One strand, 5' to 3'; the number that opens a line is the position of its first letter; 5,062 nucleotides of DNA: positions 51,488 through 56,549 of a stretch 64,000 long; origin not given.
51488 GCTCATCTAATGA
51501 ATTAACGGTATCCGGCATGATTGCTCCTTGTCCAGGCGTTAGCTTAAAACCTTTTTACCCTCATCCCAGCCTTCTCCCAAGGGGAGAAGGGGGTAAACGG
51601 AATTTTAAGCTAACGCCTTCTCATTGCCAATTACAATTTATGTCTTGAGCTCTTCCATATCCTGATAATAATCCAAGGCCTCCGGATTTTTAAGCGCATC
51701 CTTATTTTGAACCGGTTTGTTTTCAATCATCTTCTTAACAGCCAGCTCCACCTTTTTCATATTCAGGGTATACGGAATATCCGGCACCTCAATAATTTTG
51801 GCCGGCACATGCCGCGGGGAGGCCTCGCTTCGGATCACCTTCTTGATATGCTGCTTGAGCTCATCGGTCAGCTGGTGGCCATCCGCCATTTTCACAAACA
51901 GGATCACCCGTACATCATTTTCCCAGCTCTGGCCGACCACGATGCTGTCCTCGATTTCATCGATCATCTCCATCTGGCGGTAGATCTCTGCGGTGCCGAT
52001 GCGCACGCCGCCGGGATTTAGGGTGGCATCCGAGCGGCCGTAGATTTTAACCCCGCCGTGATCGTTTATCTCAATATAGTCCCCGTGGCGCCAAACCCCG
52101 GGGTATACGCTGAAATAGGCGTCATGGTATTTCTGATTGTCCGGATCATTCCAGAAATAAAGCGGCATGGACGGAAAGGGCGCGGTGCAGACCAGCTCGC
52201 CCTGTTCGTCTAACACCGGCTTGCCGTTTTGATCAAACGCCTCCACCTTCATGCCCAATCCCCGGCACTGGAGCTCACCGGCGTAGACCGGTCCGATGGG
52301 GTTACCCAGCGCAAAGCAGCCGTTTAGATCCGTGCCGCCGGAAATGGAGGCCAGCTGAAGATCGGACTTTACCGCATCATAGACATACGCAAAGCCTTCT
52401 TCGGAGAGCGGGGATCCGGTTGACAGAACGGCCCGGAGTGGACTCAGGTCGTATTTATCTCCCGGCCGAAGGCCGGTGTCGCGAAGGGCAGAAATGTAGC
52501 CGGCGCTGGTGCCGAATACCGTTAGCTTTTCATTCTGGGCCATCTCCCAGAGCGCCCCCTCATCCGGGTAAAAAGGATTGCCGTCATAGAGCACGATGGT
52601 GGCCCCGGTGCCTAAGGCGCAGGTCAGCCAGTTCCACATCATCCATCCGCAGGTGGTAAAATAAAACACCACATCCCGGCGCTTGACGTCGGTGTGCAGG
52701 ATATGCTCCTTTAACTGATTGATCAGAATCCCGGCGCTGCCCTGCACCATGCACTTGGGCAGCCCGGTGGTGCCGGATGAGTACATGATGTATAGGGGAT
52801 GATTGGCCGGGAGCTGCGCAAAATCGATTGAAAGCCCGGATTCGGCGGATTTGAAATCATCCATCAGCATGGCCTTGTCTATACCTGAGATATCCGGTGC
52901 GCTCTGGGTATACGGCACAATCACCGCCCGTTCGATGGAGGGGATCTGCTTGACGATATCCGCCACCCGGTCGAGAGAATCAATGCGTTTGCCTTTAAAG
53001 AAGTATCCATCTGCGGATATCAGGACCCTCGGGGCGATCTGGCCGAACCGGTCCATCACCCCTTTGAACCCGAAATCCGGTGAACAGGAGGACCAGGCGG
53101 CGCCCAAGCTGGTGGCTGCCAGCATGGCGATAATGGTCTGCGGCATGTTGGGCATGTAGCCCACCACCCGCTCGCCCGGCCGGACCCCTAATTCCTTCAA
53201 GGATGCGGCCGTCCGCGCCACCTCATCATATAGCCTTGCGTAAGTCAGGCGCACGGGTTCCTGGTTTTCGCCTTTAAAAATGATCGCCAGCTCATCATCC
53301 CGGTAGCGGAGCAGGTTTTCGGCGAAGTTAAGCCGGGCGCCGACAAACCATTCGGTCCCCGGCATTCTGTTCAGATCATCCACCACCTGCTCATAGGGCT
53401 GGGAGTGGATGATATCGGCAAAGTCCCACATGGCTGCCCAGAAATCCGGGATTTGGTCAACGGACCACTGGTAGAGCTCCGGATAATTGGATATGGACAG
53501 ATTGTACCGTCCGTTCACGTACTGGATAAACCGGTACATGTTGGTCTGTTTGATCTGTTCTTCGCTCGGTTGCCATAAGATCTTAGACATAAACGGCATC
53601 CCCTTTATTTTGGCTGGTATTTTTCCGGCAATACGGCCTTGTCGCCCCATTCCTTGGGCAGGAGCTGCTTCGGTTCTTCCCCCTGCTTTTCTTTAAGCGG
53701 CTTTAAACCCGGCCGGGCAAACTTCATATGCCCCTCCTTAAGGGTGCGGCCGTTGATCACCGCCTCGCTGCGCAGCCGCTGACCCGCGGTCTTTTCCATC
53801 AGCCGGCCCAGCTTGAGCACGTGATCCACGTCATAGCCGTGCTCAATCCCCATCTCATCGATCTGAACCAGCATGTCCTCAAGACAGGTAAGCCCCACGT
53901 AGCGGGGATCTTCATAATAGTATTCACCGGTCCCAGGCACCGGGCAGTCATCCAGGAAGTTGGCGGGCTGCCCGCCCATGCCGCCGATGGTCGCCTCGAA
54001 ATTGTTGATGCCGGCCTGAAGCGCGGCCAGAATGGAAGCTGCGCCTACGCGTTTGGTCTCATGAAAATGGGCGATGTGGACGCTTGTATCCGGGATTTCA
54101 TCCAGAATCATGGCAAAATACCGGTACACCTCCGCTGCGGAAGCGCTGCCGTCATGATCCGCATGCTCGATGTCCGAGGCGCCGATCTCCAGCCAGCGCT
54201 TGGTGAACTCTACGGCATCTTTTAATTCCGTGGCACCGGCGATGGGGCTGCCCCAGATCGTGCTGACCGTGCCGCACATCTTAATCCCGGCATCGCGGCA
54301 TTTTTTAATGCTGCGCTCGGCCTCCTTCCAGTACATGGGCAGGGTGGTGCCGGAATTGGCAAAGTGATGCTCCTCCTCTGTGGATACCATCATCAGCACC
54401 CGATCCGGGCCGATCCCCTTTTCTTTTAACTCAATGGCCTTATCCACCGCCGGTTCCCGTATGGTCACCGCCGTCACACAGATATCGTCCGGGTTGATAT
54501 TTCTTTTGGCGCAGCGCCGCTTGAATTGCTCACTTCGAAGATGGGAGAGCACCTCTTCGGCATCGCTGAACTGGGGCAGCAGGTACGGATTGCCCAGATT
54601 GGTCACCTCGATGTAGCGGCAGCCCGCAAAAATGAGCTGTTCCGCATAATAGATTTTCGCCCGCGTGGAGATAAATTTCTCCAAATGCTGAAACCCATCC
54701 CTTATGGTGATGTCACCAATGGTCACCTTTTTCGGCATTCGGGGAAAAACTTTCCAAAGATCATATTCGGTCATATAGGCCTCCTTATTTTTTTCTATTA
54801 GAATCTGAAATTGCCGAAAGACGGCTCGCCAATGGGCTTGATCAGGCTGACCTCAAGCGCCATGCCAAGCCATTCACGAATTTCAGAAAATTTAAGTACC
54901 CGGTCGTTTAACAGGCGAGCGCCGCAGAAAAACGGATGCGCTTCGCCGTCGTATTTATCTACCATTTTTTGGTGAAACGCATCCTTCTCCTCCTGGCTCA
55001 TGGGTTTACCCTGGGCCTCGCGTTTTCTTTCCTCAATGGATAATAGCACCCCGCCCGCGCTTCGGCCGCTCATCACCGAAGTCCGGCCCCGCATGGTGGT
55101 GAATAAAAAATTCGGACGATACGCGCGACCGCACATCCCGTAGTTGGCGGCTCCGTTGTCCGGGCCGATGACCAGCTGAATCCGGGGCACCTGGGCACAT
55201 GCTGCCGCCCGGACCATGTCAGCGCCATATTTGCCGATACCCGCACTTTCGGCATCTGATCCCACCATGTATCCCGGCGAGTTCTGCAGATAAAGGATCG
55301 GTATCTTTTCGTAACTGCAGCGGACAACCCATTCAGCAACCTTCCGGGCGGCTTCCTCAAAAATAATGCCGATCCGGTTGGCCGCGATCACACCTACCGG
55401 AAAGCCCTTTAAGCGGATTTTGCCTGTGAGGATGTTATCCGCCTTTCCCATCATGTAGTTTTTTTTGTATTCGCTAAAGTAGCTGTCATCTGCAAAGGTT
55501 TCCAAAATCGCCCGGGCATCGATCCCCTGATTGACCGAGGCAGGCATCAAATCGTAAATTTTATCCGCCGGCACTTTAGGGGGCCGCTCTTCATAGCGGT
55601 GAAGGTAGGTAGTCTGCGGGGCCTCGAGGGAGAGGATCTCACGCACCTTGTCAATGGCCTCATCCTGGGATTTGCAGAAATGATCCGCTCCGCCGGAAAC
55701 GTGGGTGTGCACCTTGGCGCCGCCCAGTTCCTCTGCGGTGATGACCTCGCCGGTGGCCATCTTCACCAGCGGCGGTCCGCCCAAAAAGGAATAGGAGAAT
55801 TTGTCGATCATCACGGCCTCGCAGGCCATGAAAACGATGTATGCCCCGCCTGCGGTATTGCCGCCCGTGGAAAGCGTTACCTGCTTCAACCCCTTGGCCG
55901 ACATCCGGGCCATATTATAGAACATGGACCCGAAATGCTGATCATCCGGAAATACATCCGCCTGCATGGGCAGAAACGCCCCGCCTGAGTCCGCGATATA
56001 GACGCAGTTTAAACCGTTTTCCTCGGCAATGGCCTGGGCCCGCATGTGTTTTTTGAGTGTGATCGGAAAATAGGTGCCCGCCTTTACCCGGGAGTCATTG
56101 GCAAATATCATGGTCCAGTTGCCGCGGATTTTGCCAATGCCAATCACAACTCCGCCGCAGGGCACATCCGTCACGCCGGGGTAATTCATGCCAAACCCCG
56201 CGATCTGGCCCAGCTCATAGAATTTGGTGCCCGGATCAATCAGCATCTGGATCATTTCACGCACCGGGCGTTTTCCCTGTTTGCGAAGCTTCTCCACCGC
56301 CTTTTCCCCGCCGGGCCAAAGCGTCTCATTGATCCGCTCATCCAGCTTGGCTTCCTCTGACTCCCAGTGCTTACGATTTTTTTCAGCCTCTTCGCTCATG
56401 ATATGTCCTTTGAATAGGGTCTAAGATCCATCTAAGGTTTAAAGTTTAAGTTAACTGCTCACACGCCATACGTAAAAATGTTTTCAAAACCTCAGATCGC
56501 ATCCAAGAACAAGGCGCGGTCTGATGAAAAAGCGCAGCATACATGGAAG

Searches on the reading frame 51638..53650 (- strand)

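Call 67: search_protein_families(library=pfam, proteins=[window:51638-53650:-], max_evalue=0.00001)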
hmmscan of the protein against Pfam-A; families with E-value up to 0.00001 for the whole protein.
window:51638-53650:- (670 aa): 2 families
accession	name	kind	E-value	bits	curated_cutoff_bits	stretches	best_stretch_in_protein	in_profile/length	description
PF00501.34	AMP-binding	-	2.4e-45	155.4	29.9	1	114-491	6-377/384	AMP-binding enzyme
PF16177.11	ACAS_N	-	8e-13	48.4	27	1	56-112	1-54/55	Acetyl-coenzyme A synthetase N-terminus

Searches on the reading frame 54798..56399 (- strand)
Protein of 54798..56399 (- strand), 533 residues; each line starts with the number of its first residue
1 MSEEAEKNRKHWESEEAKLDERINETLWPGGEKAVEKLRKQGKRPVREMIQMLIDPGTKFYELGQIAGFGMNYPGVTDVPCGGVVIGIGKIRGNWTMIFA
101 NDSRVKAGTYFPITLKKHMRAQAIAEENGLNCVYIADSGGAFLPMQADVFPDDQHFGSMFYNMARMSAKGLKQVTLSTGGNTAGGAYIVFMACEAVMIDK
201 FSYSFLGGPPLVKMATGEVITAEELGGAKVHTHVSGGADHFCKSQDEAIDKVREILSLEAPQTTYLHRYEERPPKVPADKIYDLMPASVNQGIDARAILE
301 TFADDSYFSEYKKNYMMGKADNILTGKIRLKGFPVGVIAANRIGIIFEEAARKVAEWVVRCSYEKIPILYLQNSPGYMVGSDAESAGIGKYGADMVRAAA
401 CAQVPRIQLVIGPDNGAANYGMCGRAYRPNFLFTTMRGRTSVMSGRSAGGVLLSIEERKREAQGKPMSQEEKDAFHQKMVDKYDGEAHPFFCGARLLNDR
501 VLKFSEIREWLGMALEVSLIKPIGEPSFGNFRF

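Call 67: search_protein_families(library=pfam, proteins=[window:54798-56399:-], max_evalue=0.00001)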
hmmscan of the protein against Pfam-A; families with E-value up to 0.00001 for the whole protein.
window:54798-56399:- (533 aa): 2 families
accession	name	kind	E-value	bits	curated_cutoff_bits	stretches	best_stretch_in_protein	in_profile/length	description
PF01039.27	Carboxyl_trans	-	2.1e-105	353.6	22.3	1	39-523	3-483/493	Carboxyl transferase domain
PF03255.19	ACCA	-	3.8e-06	26.7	23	0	351-417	133-201/310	Acetyl co-enzyme A carboxylase carboxyltransferase-like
